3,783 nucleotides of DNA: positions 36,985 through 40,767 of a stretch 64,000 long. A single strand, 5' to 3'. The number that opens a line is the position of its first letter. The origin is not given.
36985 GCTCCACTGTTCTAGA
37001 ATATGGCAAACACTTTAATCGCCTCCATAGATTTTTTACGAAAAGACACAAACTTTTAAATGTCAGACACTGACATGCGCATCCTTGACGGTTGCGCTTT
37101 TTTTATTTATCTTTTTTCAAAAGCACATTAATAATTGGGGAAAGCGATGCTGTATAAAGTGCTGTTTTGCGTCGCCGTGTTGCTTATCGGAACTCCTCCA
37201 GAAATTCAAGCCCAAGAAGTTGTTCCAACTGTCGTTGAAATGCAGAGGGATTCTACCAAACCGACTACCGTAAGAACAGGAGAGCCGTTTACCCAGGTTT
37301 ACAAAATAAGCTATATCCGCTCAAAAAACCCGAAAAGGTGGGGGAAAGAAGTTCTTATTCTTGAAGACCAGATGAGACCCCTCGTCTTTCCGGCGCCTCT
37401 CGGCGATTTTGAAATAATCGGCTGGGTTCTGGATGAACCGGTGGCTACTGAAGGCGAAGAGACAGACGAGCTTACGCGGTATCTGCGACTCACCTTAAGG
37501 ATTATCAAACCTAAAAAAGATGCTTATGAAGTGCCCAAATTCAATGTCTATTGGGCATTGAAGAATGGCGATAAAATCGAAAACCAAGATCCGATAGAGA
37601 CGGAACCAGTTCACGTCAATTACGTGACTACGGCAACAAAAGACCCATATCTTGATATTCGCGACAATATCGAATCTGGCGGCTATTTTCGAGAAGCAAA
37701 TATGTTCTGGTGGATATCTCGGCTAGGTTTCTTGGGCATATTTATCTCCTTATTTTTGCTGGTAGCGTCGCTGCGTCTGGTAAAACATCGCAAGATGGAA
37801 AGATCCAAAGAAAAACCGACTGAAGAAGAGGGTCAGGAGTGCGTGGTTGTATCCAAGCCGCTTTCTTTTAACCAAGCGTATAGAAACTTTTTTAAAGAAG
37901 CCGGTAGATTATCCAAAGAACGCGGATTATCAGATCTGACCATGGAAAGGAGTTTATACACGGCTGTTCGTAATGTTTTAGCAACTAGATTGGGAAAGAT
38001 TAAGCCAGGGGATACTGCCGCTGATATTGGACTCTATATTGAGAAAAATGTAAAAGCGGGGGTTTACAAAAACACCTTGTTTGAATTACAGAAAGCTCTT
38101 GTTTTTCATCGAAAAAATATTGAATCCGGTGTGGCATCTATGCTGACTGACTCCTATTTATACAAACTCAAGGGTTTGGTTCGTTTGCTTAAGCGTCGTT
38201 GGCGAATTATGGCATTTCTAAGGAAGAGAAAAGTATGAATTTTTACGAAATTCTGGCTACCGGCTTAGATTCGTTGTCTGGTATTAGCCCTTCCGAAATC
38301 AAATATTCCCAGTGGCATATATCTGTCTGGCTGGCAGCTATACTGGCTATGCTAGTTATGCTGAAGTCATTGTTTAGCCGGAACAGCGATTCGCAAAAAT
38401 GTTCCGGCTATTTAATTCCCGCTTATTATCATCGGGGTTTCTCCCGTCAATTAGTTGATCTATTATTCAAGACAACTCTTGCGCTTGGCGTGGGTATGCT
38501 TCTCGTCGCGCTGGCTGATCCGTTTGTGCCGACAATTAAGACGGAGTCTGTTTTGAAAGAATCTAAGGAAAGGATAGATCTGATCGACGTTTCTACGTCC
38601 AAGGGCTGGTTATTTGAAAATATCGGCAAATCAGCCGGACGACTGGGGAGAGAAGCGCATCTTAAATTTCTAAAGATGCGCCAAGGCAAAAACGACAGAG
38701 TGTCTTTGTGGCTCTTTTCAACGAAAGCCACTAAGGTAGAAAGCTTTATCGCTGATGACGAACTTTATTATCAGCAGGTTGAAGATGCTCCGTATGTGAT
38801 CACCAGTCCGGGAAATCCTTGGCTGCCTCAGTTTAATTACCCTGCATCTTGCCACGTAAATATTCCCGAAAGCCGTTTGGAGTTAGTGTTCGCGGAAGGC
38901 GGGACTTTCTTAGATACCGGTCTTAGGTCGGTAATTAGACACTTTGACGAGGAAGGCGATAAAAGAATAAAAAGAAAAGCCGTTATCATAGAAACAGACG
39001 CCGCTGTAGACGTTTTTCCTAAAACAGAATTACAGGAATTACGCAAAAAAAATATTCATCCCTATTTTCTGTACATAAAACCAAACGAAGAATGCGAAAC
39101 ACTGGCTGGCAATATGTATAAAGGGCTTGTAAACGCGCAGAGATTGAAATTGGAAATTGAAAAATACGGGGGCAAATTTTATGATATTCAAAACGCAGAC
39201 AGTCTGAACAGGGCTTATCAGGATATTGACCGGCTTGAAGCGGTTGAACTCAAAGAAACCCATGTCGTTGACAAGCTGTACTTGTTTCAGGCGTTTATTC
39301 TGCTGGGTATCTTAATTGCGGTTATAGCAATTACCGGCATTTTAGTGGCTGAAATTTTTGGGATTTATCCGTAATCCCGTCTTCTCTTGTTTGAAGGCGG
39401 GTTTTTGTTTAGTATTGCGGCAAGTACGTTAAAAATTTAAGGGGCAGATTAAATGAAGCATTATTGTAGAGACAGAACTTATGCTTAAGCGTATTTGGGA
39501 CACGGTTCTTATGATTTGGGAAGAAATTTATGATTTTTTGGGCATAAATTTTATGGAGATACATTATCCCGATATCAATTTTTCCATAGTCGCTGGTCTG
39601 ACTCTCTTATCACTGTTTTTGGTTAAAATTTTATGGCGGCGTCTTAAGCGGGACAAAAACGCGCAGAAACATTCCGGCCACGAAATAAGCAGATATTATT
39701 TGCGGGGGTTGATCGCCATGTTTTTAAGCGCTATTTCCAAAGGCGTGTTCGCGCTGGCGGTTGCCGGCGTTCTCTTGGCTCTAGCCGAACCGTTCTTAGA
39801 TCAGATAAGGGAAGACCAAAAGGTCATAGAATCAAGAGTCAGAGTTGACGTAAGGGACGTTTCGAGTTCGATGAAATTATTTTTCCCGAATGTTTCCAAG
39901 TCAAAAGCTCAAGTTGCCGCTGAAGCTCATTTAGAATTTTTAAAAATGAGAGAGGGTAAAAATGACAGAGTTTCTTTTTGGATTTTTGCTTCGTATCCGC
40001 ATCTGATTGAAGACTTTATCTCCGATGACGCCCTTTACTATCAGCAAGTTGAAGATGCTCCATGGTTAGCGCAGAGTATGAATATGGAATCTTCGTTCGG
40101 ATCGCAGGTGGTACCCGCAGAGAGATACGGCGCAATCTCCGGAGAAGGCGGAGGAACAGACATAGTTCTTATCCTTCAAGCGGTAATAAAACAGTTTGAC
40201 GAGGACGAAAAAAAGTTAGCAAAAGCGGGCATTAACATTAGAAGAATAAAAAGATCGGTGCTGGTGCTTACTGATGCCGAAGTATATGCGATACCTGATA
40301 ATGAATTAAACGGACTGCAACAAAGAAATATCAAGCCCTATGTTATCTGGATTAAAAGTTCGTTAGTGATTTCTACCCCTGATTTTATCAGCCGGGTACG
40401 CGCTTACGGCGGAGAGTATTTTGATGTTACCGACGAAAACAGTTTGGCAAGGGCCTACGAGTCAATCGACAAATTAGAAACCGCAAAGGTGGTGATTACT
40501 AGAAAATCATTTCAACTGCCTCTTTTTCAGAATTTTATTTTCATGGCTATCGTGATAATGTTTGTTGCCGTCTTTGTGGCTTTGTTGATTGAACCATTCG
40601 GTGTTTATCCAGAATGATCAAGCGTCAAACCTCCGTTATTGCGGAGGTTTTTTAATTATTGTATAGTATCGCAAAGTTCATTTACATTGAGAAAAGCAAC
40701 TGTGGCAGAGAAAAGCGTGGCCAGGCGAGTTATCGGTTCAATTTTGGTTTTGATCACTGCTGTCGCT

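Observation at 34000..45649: Bat-like MoxR / DUF58 / vWA membrane-protein cluster expanded with three vWA paralogs, a nucleotidyltransferase-motif protein and two secreted serine-protease-like proteins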

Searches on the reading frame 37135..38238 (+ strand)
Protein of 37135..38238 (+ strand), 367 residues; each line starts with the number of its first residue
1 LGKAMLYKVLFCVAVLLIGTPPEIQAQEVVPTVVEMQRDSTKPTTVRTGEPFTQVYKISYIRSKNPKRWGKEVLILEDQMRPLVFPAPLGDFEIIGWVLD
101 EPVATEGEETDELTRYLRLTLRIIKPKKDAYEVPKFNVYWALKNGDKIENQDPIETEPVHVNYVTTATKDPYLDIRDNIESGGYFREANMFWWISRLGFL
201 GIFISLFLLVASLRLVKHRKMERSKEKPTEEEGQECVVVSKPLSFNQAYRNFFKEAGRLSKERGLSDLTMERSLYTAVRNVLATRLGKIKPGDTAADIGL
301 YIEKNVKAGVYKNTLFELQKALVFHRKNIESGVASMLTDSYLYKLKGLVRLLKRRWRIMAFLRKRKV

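Call 4: search_protein_families(library=pfam, proteins=[window:37135-38238:+], max_evalue=0.1)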
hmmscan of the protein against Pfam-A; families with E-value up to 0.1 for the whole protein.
window:37135-38238:+ (367 aa): 0 families

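Call 5: search_protein_families(library=ncbifam, proteins=[window:37135-38238:+], max_evalue=0.1)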
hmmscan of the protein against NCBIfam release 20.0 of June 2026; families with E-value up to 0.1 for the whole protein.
window:37135-38238:+ (367 aa): 0 families

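Call 31: search_solved_structures(query=A3, max_evalue=5, show_alignments=1)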
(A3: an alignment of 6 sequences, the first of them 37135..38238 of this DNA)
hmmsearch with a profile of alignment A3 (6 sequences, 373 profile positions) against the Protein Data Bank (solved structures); distinct sequences matched with E-value up to 5: 1.
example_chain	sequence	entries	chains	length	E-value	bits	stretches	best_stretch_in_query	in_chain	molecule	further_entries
5h07_D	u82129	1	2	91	0.62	12.1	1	312-362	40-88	TNFAIP3-interacting protein 2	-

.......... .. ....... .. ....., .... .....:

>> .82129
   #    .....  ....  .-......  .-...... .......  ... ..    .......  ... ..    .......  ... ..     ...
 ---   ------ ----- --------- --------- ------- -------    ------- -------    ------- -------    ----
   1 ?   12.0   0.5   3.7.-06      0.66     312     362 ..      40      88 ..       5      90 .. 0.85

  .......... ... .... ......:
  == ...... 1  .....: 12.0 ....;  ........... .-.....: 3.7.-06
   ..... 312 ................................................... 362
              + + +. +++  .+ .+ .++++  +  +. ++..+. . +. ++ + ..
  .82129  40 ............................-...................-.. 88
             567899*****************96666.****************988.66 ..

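Call 34: search_protein_families(library=pfam, alignment_id=A3, max_evalue=1)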
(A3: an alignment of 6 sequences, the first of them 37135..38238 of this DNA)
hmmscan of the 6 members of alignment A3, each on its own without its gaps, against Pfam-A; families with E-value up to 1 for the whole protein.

A. member 1, window:37135-38238:+ (367 aa): 1 family
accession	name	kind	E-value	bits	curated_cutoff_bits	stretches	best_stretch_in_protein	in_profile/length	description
PF00557.29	Peptidase_M24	-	0.27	11.4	23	0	271-310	106-146/208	Metallopeptidase family M24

B. families by the number of members that match (of 6 scanned): 3 families
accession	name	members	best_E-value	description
PF15102.11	TMEM154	1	0.0034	TMEM154 protein family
PF13584.12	BatD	1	0.099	BatD DUF11 like domain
PF00557.29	Peptidase_M24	1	0.27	Metallopeptidase family M24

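Call 39: find_homologous_proteins(query=window:37135-38238:+, max_evalue=0.001)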
Query window:37135-38238:+ (367 aa): 8 proteins with E <= 0.001 among 3089 candidates.
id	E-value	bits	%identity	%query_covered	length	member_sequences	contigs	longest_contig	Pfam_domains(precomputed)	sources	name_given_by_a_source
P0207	2.8e-240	815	100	99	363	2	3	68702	-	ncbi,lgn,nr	ncbi:MAG: hypothetical protein HYX22_02225 [Candidatus Yanofskybacteria bacterium]|nr:hypothetical p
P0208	3.0e-124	433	57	98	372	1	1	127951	-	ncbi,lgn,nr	ncbi:MAG: hypothetical protein Q8Q89_04540 [bacterium]|nr:hypothetical protein [bacterium]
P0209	2.5e-119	417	56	98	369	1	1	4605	-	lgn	-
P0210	1.7e-97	345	48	98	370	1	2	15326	-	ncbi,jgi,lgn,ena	-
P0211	4.4e-83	298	46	82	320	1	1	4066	-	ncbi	-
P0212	1.5e-82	296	42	98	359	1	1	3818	-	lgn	-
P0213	1.2e-80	290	44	98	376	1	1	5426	-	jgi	jgi:hypothetical protein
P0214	1.6e-77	279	45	97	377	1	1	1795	-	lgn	-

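Call 51: predict_structure(alignment_id=A9)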
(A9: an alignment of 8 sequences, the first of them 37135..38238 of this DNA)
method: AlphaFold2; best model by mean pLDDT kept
length: 367 residues; sequences in the alignment: 8
mean_pLDDT: 67.9   pTM: 0.37
mean pLDDT of the five models: 67.9, 64.7, 64.5, 64.3, 60.2
residues with pLDDT >= 90: 35; 70-90: 175; 50-70: 65; < 50: 92
segments of 3 or more residues with pLDDT < 50: 15-32, 39-42, 165-190, 192-199, 214-240, 365-367
pLDDT, mean of each block of 10 residues (from residue 1): 56 46 32 48 53 77 65 83 87 87 76 81 76 84 82 79 47 31 37 45 55 45 35 31 81 88 73 90 84 84 87 92 90 81 90 81 52
secondary structure, 60 per line:
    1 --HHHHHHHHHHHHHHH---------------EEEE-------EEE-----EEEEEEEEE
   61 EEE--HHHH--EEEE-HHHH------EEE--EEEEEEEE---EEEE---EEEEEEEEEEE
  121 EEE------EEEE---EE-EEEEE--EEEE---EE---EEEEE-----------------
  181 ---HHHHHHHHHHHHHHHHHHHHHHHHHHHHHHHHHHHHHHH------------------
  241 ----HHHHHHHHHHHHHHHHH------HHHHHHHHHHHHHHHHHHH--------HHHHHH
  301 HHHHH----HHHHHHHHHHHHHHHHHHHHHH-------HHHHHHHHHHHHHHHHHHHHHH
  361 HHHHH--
elements in order: H3-17 E33-36 E44-46 E52-63 H66-69 E72-75 H77-80 E87-89 E92-99 E103-106 E110-123 E130-133 E140-144 E147-150 E159-163 H184-222 H245-261 H268-286 H295-305 H310-331 H339-365
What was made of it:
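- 37147..38238 (+): g4: bitopic membrane protein. It has a signal peptide, a beta-rich ectodomain of about 170 aa (weakly BatD-like), a TM segment at 194-212 and a cytoplasmic helical bundle of about 150 aa. AF2 model, mean pLDDT 67.9; roughly 65-90 per 10-residue block in the ectodomain and 73-92 in the helical bundle (call 51).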

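Call 72: search_protein_families(library=pfam, alignment_id=A11, max_evalue=1)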
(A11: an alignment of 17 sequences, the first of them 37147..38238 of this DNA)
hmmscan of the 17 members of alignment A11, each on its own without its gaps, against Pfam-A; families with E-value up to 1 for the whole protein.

A. member 1, window:37147-38238:+ (363 aa): 1 family
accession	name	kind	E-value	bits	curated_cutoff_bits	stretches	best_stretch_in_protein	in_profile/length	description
PF00557.29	Peptidase_M24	-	0.26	11.4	23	0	267-306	106-146/208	Metallopeptidase family M24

B. families by the number of members that match (of 17 scanned): 11 families
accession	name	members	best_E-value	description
PF13584.12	BatD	4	0.018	BatD DUF11 like domain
PF15102.11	TMEM154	1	0.0034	TMEM154 protein family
PF18976.5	DUF5712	1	0.013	Family of unknown function (DUF5712)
PF08784.17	RPA_C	1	0.047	Replication protein A C terminal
PF14857.11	TMEM151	1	0.055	TMEM151 family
PF00308.24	Bac_DnaA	1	0.083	Bacterial DnaA ATPAse domain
PF01868.21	RNase_P-MRP_p29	1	0.11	Ribonuclease P/MRP, subunit p29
PF07584.16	BatA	1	0.14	Aerotolerance regulator N-terminal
PF02942.19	Flu_B_NS1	1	0.19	Influenza B non-structural protein (NS1)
PF00557.29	Peptidase_M24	1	0.26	Metallopeptidase family M24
PF06305.16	LapA_dom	1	0.81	Lipopolysaccharide assembly protein A domain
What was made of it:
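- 37147..38238 (+): The Pfam BatD model is hit by 4 of 17 orthologues, best E 0.018 (call 72).
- On BatD (PF13584): The BatD model is hit by 4 of 17 orthologues, best E 0.018, and not by the window protein itself (call 72).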

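Call 80: search_protein_families(library=padloc, proteins=[window:37147-38238:+], max_evalue=0.01)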
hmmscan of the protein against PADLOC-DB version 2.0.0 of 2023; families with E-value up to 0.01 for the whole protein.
window:37147-38238:+ (363 aa): 0 families

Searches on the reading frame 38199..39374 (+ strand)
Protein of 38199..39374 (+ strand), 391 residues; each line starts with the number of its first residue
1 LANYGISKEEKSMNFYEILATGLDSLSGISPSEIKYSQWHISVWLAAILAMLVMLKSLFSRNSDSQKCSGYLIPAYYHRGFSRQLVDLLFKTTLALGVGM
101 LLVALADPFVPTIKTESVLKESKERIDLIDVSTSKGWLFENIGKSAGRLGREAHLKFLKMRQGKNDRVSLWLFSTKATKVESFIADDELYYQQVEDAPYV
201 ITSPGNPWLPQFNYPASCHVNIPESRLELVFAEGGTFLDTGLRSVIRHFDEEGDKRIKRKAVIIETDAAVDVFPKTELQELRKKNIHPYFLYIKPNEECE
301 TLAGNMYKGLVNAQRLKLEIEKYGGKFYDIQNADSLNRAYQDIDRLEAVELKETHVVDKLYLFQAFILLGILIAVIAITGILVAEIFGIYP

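Call 4: search_protein_families(library=pfam, proteins=[window:38199-39374:+], max_evalue=0.1)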
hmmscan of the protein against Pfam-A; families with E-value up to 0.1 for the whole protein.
window:38199-39374:+ (391 aa): 1 family
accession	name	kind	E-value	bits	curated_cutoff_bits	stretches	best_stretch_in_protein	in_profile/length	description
PF11246.14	Phage_gp53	-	0.005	17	21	1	282-344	76-139/200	Base plate wedge protein 53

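Call 5: search_protein_families(library=ncbifam, proteins=[window:38199-39374:+], max_evalue=0.1)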
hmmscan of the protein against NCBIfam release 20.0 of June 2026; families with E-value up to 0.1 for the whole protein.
window:38199-39374:+ (391 aa): 2 families
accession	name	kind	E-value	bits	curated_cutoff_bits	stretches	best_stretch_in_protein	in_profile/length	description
NF047508.1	VWA_BatA_Lepto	exception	0.0019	17.3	380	1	311-371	237-302/315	VWA domain-containing protein BatA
TIGR03436.1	acidobact_VWFA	subfamily_domain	0.073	12.5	81.25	0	136-208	70-136/324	VWA domain-containing protein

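Call 23: search_solved_structures(query=A1, max_evalue=1, show_alignments=1)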
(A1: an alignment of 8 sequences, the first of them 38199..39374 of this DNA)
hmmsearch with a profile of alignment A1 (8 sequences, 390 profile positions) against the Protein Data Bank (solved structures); distinct sequences matched with E-value up to 1: 4.
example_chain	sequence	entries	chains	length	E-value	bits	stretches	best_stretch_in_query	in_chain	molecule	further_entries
4rck_A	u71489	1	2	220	0.0011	21.2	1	256-346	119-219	Hypothetical membrane spanning protein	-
7m4r_A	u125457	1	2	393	0.0058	18.8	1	278-345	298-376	MAGUK p55 subfamily member 5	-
4wsi_A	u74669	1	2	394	0.0059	18.8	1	278-345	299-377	MAGUK p55 subfamily member 5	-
6htq_f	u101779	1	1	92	0.61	12.2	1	280-354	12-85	30S ribosomal protein S6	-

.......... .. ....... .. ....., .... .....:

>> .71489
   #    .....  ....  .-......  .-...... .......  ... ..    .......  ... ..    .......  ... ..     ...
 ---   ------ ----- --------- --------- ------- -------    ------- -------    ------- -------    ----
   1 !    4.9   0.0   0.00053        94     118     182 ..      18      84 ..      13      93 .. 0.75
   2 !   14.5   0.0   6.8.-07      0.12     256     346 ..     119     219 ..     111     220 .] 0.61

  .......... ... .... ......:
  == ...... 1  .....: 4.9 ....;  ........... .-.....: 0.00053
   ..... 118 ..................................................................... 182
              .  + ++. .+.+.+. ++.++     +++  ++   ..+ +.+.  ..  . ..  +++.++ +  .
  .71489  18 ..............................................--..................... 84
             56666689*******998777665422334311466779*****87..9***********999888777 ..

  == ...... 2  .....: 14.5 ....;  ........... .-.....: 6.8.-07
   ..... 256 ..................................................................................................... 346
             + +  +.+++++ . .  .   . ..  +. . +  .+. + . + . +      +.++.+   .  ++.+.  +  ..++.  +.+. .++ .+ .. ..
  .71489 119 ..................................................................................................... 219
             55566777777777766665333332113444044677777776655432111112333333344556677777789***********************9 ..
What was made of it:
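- On BatA/BatB-type vWA membrane proteins: The g5/g6 profile hits the PDB vWA entry 4rck at 1e-3 (call 23).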

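Call 80: search_protein_families(library=padloc, proteins=[window:38235-39374:+], max_evalue=0.01)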
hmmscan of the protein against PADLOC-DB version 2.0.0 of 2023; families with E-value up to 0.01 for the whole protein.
window:38235-39374:+ (379 aa): 0 families

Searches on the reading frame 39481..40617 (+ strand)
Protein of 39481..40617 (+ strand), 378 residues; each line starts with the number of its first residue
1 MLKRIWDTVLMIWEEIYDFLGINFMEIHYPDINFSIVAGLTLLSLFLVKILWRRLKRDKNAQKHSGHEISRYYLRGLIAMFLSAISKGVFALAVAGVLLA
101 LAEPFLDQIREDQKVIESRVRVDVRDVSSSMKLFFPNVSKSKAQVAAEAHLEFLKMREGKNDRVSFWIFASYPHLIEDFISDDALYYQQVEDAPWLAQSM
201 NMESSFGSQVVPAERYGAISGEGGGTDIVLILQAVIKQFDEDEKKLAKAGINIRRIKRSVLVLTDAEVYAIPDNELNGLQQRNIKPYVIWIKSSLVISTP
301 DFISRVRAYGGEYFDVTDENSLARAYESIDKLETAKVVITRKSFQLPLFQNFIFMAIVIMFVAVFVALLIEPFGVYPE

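Call 4: search_protein_families(library=pfam, proteins=[window:39481-40617:+], max_evalue=0.1)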
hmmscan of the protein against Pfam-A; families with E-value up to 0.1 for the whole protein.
window:39481-40617:+ (378 aa): 1 family
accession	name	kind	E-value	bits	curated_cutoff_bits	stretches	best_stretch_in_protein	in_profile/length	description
PF01292.26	Ni_hydr_CYTB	-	0.055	13.7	30.1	1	26-83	35-114/179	Prokaryotic cytochrome b561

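Call 5: search_protein_families(library=ncbifam, proteins=[window:39481-40617:+], max_evalue=0.1)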
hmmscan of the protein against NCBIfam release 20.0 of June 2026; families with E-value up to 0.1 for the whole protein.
window:39481-40617:+ (378 aa): 2 families
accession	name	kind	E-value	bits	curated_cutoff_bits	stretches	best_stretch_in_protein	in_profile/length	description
NF047508.1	VWA_BatA_Lepto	exception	0.00015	21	380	1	309-368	249-308/315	VWA domain-containing protein BatA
NF006573.0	PRK09094.1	equivalog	0.098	12.7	105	0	337-370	61-96/114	Na+/H+ antiporter subunit C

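Call 80: search_protein_families(library=padloc, proteins=[window:39481-40617:+], max_evalue=0.01)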
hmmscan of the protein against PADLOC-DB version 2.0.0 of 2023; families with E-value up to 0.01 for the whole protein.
window:39481-40617:+ (378 aa): 0 families
